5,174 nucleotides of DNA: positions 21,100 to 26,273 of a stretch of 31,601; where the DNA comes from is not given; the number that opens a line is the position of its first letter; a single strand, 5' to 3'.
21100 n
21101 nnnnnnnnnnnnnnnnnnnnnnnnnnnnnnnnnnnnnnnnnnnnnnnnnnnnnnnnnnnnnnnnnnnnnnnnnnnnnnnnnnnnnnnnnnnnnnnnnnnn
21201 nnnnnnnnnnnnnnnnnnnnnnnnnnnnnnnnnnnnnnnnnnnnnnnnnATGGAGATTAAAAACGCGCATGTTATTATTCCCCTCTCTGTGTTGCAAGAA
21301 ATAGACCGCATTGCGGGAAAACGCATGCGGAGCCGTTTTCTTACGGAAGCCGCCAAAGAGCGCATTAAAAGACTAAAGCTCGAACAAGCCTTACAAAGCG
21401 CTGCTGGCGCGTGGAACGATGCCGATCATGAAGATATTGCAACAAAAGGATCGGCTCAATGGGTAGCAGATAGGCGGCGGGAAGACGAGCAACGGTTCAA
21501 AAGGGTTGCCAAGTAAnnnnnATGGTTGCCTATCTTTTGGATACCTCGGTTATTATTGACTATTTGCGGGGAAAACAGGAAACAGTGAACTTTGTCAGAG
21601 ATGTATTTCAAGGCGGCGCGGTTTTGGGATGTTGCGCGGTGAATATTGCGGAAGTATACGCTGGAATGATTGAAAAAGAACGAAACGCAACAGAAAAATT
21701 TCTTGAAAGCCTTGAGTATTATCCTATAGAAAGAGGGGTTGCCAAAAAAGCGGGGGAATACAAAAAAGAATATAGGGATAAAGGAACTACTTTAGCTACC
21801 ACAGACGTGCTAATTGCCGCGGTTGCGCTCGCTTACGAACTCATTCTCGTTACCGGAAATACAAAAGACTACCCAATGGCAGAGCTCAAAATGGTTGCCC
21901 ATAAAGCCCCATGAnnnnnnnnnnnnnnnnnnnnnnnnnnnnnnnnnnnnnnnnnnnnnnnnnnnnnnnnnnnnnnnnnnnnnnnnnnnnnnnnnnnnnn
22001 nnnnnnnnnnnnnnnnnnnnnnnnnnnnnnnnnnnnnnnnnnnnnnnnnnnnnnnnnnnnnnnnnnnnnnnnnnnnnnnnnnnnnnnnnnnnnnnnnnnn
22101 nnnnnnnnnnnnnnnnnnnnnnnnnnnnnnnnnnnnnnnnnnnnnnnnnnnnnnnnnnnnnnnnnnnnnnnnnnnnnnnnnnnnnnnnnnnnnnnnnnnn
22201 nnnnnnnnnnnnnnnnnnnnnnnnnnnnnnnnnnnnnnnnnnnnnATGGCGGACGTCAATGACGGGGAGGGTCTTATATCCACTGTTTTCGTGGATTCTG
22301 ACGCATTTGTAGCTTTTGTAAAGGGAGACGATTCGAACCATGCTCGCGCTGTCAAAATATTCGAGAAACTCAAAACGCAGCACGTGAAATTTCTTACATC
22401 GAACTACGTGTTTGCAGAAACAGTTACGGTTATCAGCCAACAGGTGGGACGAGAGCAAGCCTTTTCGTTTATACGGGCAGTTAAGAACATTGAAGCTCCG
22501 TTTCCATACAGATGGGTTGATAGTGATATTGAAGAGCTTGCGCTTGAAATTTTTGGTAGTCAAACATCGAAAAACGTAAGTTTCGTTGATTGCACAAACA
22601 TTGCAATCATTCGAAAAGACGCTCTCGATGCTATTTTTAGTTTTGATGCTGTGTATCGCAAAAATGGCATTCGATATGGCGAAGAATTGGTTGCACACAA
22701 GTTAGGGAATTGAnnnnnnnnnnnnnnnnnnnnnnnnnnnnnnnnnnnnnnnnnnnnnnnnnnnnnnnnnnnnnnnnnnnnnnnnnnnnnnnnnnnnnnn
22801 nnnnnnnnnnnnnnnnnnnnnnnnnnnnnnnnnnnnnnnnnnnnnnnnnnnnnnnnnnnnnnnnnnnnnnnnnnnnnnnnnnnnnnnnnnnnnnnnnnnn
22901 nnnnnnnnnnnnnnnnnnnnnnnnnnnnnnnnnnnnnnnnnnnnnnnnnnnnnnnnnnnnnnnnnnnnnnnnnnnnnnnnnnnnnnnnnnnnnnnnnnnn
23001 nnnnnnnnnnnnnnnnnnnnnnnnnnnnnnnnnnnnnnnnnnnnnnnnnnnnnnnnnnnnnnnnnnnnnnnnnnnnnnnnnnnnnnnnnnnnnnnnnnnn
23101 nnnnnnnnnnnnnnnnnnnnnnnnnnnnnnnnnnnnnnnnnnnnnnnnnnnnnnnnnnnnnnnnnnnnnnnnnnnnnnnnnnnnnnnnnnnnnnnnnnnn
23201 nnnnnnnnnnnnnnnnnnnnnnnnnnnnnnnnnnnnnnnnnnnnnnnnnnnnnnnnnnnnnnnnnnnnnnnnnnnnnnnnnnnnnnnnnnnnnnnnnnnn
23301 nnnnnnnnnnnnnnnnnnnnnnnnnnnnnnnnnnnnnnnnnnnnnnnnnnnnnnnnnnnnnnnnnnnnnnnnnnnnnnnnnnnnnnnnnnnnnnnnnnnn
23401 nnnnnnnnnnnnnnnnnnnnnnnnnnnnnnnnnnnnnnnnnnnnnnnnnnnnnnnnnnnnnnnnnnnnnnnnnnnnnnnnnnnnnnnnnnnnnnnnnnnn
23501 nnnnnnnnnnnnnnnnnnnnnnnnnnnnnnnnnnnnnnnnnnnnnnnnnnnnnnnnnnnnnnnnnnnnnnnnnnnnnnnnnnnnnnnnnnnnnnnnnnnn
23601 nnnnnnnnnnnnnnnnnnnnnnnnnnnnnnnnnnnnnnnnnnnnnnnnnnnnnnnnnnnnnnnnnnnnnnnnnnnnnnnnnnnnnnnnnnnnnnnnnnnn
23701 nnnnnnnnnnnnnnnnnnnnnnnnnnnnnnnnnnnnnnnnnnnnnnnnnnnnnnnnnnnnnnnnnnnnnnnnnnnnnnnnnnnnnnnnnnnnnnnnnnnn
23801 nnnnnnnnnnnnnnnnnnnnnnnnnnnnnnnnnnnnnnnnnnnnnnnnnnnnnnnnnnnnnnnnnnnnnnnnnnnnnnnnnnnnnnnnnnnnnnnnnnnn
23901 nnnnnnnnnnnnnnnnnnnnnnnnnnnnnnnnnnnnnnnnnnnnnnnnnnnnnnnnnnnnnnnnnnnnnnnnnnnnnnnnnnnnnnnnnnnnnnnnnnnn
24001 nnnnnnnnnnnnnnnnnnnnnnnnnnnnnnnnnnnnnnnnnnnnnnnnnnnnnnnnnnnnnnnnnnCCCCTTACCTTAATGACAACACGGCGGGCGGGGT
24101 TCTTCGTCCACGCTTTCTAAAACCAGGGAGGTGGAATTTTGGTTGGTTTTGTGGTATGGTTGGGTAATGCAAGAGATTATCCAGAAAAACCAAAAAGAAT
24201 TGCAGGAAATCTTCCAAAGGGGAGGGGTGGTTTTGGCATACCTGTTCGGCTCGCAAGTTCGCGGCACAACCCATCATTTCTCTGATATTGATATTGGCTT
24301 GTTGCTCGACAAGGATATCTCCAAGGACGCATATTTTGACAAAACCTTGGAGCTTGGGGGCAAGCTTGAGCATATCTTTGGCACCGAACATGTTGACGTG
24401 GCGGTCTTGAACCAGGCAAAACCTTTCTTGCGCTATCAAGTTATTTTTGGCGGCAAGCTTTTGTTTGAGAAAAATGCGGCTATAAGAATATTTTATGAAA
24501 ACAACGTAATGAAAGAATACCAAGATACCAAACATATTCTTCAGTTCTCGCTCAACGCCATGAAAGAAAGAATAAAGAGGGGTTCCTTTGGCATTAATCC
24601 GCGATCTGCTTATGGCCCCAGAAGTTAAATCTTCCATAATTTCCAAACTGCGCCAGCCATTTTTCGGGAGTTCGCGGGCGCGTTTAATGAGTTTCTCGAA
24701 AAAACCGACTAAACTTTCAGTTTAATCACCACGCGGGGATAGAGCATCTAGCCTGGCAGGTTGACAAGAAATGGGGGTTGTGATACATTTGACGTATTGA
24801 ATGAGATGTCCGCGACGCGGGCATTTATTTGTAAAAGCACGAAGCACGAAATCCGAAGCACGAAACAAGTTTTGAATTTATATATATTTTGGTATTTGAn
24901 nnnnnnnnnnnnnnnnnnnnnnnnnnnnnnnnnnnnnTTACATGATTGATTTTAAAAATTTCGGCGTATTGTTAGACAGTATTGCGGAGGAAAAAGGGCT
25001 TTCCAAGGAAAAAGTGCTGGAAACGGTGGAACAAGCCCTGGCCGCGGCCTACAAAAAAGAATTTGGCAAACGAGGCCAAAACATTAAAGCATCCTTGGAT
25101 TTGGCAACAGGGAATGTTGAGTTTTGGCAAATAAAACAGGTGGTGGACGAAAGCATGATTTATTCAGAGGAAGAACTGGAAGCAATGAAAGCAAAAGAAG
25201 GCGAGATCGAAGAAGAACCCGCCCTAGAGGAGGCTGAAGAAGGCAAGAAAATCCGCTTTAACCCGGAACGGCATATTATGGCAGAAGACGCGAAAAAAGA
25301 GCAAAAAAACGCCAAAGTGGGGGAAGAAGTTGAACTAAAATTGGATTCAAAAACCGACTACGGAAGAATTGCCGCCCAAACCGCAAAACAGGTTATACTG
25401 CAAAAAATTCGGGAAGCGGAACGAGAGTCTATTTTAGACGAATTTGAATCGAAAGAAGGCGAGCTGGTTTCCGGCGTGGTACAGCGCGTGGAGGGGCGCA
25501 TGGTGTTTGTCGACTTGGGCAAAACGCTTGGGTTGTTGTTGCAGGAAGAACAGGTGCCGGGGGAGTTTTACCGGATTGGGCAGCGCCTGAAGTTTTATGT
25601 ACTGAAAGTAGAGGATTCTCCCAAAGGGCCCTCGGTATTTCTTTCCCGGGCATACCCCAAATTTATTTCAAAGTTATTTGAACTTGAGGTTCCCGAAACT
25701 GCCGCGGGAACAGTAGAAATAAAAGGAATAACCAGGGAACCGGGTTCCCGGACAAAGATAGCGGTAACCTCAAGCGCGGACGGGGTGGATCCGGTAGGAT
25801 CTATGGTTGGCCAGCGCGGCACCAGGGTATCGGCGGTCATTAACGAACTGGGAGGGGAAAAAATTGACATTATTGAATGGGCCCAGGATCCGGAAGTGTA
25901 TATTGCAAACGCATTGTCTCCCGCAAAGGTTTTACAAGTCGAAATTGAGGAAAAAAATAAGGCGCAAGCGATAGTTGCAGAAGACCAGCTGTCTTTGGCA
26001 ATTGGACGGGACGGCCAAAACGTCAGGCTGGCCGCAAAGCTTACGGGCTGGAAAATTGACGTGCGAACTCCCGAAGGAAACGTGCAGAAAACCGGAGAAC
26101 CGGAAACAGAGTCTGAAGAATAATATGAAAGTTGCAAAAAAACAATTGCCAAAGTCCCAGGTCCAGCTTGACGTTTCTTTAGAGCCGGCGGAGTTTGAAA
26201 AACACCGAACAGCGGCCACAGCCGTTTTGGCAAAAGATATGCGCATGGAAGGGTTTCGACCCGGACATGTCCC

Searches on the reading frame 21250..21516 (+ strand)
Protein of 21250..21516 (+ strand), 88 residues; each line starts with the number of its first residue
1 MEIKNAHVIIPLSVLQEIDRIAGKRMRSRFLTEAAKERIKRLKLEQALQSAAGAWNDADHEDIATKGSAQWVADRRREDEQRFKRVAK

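Call 38: search_protein_families(library=pfam, proteins=[window:21250-21516:+], max_evalue=0.01)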
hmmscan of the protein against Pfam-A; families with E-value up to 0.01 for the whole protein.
window:21250-21516:+ (88 aa): 1 family
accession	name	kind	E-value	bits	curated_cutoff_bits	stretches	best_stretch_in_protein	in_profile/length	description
PF13638.12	PIN_4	-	0.001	19.8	21.9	1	4-50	20-67/132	PIN domain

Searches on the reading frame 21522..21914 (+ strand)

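Call 39: search_protein_families(library=pfam, proteins=[window:21522-21914:+], max_evalue=0.01)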
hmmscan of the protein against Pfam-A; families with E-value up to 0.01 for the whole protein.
window:21522-21914:+ (130 aa): 2 families
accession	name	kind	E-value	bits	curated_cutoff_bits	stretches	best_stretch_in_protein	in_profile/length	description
PF01850.27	PIN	-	1.6e-15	58.2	23.6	1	4-114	1-112/120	PIN domain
PF13470.12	PIN_3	-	0.005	18.1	27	1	4-114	2-114/115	PIN domain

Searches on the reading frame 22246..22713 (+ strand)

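Call 39: search_protein_families(library=pfam, proteins=[window:22246-22713:+], max_evalue=0.01)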
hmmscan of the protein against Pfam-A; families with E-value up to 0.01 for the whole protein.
window:22246-22713:+ (155 aa): 1 family
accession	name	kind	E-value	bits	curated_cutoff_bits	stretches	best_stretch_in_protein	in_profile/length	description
PF01850.27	PIN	-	1.4e-09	39.1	23.6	1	14-139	1-116/120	PIN domain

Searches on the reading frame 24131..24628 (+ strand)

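Call 82: search_protein_families(library=pfam, proteins=[window:24131-24628:+], max_evalue=0.001)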
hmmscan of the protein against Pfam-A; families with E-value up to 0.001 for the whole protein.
window:24131-24628:+ (165 aa): 2 families
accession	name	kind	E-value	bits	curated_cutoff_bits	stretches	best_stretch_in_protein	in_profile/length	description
PF18765.7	Polbeta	-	2.2e-18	66.6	26.9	1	22-115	1-91/93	Polymerase beta, Nucleotidyltransferase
PF01909.29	NTP_transf_2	-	1.5e-10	41.7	21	1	22-108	6-90/93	Nucleotidyltransferase domain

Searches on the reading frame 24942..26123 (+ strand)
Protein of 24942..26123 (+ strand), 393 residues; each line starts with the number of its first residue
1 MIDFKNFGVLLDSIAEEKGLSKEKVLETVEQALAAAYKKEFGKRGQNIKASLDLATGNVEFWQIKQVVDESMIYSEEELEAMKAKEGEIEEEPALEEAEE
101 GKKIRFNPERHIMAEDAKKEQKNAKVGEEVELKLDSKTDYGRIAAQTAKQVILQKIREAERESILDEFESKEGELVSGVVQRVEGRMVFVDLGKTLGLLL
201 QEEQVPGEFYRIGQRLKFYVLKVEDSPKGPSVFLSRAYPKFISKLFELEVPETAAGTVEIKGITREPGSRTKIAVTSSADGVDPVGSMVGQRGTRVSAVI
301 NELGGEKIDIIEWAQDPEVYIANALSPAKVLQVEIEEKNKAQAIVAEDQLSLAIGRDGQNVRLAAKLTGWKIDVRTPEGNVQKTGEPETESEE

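Call 39: search_protein_families(library=pfam, proteins=[window:24942-26123:+], max_evalue=0.01)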
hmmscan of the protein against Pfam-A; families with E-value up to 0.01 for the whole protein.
window:24942-26123:+ (393 aa): 5 families
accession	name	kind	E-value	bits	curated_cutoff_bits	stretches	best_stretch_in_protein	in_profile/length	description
PF08529.16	NusA_N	-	1.3e-30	106.5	23.8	1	10-162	5-119/119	NusA N-terminal domain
PF13184.12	KH_5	-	1.4e-28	99.2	27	1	267-335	1-69/69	NusA-like KH domain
PF00575.29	S1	-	6.4e-08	33.3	22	1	171-229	3-68/74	S1 RNA binding domain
PF23095.1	KH_NusA_C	-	0.00017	22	34.2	1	347-374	7-34/59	Transcription termination/antitermination protein NusA, KH domain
PF07650.23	KH_2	-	0.0013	19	22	0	320-368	5-54/78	KH domain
